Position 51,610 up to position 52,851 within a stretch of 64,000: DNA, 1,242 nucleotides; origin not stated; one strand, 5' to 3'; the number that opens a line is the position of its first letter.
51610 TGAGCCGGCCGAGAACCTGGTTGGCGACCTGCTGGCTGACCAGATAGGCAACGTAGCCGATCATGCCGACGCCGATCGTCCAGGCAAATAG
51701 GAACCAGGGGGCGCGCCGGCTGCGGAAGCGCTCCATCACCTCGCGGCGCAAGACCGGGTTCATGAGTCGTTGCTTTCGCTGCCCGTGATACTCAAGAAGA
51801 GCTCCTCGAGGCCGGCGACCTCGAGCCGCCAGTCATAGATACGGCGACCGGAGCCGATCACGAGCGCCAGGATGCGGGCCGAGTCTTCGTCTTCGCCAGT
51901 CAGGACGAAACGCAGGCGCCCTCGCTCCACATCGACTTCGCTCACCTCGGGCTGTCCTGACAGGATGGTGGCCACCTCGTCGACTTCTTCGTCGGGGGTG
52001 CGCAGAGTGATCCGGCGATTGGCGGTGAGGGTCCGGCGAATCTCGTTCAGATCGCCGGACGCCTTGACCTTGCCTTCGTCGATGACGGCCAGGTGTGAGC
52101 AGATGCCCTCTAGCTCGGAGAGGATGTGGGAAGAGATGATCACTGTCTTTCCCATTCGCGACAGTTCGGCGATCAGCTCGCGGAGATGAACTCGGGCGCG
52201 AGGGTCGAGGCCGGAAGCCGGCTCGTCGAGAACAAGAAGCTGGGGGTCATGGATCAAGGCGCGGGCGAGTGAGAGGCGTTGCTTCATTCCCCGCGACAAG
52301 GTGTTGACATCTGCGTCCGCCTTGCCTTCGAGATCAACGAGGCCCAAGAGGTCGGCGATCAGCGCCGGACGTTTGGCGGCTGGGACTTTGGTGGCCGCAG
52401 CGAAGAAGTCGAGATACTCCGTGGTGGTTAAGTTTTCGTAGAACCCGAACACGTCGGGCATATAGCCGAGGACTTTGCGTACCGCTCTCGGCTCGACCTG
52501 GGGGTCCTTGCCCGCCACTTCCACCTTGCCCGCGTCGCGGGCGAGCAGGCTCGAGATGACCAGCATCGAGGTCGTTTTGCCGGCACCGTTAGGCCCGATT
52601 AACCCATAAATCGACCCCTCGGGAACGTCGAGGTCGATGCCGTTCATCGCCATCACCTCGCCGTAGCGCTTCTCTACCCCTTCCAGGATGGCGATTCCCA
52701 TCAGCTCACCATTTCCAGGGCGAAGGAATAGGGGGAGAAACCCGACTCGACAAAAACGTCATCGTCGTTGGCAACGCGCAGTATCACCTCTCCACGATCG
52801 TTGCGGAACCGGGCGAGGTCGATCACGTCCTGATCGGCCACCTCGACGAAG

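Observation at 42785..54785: A 12-kb, eight-gene overlapping operon joining an ABC ATPase/permease pair to a MoxR-DUF58-double-VWA (Bat-like) module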

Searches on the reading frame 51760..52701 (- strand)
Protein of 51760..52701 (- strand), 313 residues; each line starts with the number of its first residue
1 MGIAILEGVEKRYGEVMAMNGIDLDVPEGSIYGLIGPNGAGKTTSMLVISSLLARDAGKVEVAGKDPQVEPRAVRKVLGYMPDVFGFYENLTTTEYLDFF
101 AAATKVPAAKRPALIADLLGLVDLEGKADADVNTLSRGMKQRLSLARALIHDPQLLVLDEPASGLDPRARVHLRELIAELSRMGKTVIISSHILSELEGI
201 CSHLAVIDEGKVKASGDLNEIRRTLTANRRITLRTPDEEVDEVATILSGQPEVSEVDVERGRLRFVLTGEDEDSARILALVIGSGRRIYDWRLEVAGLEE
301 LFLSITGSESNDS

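Call 4: search_protein_families(library=pfam, proteins=[window:51760-52701:-], max_evalue=0.01)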
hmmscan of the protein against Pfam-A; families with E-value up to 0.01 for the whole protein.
window:51760-52701:- (313 aa): 8 families
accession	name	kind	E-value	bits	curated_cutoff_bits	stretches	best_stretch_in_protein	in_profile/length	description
PF00005.33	ABC_tran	-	4.2e-27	95.9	25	1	20-162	2-136/137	ABC transporter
PF13304.12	AAA_21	-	3.6e-17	63.8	27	2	107-196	178-302/304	AAA domain, putative AbiEii toxin, Type IV TA system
PF13732.12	DrrA1-3_C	-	1.2e-05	26.3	27.4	1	216-305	1-80/81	ATP-binding protein DrrA1-3-like, C-terminal domain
PF13401.12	AAA_22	-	0.00015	22.5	27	0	32-175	8-103/130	AAA domain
PF13604.12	AAA_30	-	0.00025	21.3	27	0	33-64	22-53/191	AAA domain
PF02463.25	SMC_N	-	0.0016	18.4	40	0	133-190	135-196/220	RecF/RecN/SMC N terminal domain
PF13175.12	AAA_15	-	0.0022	18.1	32.1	0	33-56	27-50/374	AAA ATPase domain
PF13191.12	AAA_16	-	0.0035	18.3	32.6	1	34-183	29-158/167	AAA ATPase domain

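Call 5: search_protein_families(library=ncbifam, proteins=[window:51760-52701:-], max_evalue=0.01)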
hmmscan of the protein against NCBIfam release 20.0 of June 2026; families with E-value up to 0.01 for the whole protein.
window:51760-52701:- (313 aa): 191 families (the best 25 are shown)
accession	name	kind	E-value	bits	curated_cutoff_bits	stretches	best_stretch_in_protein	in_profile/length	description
TIGR01188.1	drrA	subfamily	2.9e-68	230.4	312.45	1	11-307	1-302/302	daunorubicin resistance ABC transporter, ATP-binding protein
TIGR03522.1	GldA_ABC_ATP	equivalog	1.1e-60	205.6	402.6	1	7-306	6-301/301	gliding motility-associated ABC transporter ATP-binding subunit GldA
NF010060.0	PRK13537.1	equivalog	9.5e-53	179.1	521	1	6-312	18-314/314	nodulation factor ABC transporter ATP-binding protein NodI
TIGR03740.1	galliderm_ABC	subfamily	4.6e-50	170.4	309.75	1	7-219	4-209/223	lantibiotic protection ABC transporter ATP-binding subunit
NF033858.1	ABC2_perm_RbbA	equivalog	1.2e-49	169.1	1050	1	7-224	270-487/909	ribosome-associated ATPase/putative transporter RbbA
NF010059.0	PRK13536.1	equivalog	2.5e-48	164.6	549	1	6-309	46-339/342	nodulation factor ABC transporter ATP-binding protein NodI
TIGR03864.1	PQQ_ABC_ATP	hypoth_equivalog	2.7e-45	154.6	302.25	1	7-226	5-224/236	ABC transporter, ATP-binding subunit, PQQ-dependent alcohol dehydrogenase system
TIGR01288.1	nodI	equivalog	6.7e-45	153.4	424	1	6-309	7-300/303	nodulation factor ABC transporter ATP-binding protein NodI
TIGR00968.1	3a0106s01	subfamily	2.5e-38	131.9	342.75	1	6-224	3-221/237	sulfate ABC transporter ATP-binding protein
TIGR04406.1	LPS_export_lptB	equivalog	1.3e-37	129.4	240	1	6-222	4-223/239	LPS export ABC transporter ATP-binding protein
TIGR03265.1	PhnT2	equivalog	8.8e-37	127.1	457.7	1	6-223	7-224/353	putative 2-aminoethylphosphonate ABC transporter ATP-binding protein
TIGR03873.1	F420-0_ABC_ATP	hypoth_equivalog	7.3e-36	123.7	372.4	2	111-221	114-224/256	putative F420-0 ABC transporter ATP-binding protein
NF047565.1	PSM_export_PmtA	equivalog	1e-33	116.9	350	1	16-227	14-221/282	phenol-soluble modulin export ABC transporter ATP-binding protein PmtA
NF000106.1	40850658_otr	exception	5.8e-33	114.4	750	1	7-310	17-323/351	oxytetracycline efflux ABC transporter Otr(C) ATP-binding subunit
TIGR04521.1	ECF_ATPase_2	equivalog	1.2e-32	113.2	330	1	15-237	17-248/279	energy-coupling factor transporter ATPase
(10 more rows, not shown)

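Call 67: search_protein_families(library=padloc, proteins=[window:51760-52701:-], max_evalue=0.001)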
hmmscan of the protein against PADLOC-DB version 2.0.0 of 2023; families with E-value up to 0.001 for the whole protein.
window:51760-52701:- (313 aa): 13 families
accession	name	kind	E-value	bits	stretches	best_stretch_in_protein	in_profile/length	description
PDLC04135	mad3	-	1.1e-30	105.5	2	122-226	251-361/374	mads_3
PDLC02980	AriA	-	6.3e-15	53.9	2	126-194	197-300/304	-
PDLC04140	mad8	-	1.7e-14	52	1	18-198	16-238/314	mads_8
PDLC04175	HEC-01A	-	1.2e-06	25.8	1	133-191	247-306/363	-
PDLC04213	HEC-02A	-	1.6e-06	25.9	1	147-192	221-271/337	-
PDLC02914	ATPase-Toprim_I-B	-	3.3e-06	24.5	0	138-194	188-245/443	-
PDLC03878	NsnB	-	3e-05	22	1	150-208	233-290/345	-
PDLC04214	HEC-02A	-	5.2e-05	20.7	1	149-192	234-277/338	-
PDLC02979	AriA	-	0.00021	19.2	0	151-192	326-368/373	-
PDLC04164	AriA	-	0.00023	18.8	0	127-192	164-231/253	-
PDLC04032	PD-T4-4_A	-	0.00038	17.5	1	147-192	341-386/474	-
PDLC02358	Old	-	0.00045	17.1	0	153-192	285-324/578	Old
PDLC02335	AbiLi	-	0.00046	17.3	0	105-195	154-239/326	AbiLi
